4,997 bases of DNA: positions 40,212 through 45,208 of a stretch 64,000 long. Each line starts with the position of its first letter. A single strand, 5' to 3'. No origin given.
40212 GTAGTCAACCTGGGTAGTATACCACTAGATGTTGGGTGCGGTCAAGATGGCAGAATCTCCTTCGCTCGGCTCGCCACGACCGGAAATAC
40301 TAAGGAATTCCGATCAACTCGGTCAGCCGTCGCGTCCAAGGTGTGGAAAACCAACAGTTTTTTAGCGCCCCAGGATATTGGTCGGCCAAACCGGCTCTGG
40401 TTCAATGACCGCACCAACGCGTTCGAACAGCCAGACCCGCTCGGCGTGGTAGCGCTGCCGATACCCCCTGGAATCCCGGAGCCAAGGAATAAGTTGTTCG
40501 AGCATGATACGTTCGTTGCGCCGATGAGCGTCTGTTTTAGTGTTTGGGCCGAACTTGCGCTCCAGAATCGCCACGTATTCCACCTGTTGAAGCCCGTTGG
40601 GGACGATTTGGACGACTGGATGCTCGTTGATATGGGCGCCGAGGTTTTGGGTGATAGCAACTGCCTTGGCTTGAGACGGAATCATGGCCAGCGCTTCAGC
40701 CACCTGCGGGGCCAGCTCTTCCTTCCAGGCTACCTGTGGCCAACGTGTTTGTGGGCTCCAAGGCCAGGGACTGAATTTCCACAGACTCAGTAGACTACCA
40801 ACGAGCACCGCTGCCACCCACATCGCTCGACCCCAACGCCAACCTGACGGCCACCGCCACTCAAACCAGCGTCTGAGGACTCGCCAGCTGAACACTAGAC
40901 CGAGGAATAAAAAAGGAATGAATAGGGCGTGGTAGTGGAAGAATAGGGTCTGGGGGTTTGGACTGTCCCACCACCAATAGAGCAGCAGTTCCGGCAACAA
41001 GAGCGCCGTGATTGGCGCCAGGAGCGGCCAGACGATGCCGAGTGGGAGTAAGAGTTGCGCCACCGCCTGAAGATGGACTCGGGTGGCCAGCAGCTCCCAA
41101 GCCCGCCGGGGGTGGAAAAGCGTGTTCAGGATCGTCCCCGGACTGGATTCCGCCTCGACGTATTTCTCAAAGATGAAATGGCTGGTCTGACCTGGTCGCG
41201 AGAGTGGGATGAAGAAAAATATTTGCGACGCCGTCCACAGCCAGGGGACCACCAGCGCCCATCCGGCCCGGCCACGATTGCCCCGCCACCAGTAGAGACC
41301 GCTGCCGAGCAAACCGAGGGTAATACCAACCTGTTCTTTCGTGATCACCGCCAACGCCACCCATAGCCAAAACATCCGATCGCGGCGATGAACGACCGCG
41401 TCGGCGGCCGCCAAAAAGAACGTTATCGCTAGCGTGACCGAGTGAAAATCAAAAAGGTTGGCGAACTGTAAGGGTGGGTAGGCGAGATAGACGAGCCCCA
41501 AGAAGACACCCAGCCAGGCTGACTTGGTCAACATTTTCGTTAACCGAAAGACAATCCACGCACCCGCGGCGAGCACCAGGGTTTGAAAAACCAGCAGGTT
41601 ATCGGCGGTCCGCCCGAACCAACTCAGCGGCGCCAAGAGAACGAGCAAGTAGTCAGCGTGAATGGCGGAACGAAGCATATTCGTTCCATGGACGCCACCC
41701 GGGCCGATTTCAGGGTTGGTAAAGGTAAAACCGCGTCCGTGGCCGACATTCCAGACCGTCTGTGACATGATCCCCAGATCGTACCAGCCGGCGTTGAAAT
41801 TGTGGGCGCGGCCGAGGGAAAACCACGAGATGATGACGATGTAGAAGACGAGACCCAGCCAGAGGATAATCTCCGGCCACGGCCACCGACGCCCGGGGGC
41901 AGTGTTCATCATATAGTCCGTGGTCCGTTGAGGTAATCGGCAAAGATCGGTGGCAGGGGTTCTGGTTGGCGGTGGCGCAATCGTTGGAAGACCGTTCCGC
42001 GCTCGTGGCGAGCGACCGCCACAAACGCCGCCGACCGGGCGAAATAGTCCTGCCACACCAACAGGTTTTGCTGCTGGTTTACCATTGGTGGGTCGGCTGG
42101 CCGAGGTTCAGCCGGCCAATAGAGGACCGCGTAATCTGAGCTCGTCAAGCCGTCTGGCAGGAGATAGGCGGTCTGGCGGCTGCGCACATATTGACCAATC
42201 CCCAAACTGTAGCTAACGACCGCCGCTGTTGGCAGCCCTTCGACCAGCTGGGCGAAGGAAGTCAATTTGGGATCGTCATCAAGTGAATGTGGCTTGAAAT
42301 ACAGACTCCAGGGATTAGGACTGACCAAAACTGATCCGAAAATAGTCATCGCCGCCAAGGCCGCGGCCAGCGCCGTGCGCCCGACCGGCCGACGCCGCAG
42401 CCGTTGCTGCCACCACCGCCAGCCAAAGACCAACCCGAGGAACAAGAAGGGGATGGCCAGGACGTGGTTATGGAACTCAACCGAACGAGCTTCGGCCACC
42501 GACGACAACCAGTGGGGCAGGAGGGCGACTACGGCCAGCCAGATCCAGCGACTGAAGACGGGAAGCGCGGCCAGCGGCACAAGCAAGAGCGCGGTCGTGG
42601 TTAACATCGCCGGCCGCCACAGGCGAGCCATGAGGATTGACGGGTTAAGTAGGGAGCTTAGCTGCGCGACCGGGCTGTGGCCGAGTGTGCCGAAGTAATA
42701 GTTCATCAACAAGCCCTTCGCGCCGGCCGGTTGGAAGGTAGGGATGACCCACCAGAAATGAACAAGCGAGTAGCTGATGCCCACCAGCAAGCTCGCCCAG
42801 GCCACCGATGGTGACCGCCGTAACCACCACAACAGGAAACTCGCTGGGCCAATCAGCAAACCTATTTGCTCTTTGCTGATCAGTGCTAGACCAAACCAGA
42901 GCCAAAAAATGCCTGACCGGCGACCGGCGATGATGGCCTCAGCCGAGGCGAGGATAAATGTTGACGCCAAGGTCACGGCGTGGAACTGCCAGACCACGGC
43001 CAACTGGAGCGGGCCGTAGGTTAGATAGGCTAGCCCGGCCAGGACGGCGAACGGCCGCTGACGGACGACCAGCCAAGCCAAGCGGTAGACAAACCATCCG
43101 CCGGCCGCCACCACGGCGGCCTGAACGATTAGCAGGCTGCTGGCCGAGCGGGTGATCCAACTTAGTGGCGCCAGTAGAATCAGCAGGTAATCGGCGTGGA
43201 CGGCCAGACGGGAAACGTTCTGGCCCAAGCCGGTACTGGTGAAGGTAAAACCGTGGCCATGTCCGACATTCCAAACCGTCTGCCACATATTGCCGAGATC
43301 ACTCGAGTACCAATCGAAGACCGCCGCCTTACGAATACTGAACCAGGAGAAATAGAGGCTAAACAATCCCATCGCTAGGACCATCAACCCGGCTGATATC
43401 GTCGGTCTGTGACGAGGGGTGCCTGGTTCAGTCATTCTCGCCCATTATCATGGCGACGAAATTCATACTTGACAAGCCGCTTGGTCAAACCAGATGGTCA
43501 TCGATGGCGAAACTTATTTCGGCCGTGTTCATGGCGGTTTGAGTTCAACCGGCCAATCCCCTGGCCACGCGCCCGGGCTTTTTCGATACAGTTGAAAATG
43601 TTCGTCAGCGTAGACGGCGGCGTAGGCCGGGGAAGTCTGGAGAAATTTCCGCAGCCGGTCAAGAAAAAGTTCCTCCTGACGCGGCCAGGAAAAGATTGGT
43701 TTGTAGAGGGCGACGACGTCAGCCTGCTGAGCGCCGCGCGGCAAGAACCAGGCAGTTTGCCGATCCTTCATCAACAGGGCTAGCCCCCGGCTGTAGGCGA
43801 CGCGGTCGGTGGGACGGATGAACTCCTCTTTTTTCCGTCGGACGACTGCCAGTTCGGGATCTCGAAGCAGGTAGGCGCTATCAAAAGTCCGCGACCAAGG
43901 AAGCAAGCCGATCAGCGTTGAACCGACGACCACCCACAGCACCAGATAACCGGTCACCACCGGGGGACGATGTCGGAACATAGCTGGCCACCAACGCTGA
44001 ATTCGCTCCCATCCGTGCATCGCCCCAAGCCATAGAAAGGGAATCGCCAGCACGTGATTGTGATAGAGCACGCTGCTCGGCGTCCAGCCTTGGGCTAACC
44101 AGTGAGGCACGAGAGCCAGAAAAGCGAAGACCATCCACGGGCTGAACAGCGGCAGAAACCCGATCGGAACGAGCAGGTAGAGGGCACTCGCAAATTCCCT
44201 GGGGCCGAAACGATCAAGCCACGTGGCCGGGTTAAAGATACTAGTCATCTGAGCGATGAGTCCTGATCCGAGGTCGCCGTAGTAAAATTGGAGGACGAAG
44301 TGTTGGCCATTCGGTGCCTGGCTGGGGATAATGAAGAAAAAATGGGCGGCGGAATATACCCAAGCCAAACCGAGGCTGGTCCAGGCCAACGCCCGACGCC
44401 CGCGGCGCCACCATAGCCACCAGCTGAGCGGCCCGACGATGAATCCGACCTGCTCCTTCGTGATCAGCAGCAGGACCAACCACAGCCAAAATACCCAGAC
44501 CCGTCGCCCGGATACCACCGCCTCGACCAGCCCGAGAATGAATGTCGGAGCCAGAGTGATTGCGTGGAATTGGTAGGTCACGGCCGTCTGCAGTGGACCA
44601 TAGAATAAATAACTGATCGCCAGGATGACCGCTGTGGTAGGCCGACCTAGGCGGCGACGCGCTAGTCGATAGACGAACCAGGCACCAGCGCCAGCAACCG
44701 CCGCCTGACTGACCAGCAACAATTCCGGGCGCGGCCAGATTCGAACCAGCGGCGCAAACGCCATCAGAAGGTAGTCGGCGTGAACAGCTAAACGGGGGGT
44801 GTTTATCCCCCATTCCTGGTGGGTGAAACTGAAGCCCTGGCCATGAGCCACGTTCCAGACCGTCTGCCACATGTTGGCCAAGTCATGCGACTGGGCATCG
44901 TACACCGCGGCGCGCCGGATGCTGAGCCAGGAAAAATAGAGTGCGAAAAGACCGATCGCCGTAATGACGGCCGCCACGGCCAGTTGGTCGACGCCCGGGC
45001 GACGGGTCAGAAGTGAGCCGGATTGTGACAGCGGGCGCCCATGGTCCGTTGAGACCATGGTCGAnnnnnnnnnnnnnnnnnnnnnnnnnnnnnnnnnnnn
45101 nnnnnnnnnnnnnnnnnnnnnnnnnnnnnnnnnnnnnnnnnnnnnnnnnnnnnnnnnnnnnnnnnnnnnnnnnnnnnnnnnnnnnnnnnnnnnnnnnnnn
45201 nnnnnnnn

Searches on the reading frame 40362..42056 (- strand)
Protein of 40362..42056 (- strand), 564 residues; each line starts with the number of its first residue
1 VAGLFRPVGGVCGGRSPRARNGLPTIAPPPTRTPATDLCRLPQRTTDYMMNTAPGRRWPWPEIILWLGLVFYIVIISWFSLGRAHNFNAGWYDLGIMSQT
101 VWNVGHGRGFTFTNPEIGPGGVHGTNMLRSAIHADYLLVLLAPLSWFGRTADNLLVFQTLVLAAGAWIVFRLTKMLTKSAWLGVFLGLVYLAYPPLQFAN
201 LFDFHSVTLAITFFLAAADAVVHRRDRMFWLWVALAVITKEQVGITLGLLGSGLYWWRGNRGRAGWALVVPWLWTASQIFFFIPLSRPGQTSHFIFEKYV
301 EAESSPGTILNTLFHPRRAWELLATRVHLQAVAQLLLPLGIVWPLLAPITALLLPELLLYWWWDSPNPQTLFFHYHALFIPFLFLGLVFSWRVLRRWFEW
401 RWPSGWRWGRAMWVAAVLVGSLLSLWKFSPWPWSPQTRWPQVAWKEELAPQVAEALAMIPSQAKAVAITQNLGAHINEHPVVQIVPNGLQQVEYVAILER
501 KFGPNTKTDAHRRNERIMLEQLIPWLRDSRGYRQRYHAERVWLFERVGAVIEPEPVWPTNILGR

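Call 36: search_protein_families(library=pfam, proteins=[window:40362-42056:-], max_evalue=0.001)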
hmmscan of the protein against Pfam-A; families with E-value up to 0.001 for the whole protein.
window:40362-42056:- (564 aa): 1 family
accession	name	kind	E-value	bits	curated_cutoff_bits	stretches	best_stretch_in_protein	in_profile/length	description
PF09852.15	DUF2079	-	1.6e-36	126.8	28.2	1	85-507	3-423/459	Predicted membrane protein (DUF2079)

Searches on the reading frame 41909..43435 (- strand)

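Call 36: search_protein_families(library=pfam, proteins=[window:41909-43435:-], max_evalue=0.001)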
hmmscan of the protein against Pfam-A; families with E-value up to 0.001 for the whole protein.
window:41909-43435:- (508 aa): 1 family
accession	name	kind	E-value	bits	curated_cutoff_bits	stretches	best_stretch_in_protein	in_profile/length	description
PF09852.15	DUF2079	-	1.9e-29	103.5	28.2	1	46-367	11-337/459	Predicted membrane protein (DUF2079)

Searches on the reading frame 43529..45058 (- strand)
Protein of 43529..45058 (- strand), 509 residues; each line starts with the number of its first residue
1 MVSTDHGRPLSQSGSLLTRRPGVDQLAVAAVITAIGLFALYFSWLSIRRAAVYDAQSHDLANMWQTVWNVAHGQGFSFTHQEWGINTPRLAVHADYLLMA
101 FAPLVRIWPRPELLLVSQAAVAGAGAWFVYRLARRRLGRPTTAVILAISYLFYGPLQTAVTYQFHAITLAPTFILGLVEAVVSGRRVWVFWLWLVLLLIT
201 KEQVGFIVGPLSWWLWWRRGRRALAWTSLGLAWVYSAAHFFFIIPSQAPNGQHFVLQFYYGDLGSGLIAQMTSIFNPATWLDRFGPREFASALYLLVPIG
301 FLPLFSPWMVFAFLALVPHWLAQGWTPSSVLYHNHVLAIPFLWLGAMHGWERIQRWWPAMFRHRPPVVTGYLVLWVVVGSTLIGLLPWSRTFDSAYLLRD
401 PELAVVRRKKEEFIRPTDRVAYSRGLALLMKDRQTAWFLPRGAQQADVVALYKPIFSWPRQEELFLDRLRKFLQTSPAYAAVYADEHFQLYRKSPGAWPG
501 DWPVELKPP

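Call 36: search_protein_families(library=pfam, proteins=[window:43529-45058:-], max_evalue=0.001)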
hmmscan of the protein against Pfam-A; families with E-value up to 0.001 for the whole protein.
window:43529-45058:- (509 aa): 1 family
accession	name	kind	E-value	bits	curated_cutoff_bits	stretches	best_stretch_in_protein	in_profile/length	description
PF09852.15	DUF2079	-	3.9e-38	132.1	28.2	1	58-378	10-332/459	Predicted membrane protein (DUF2079)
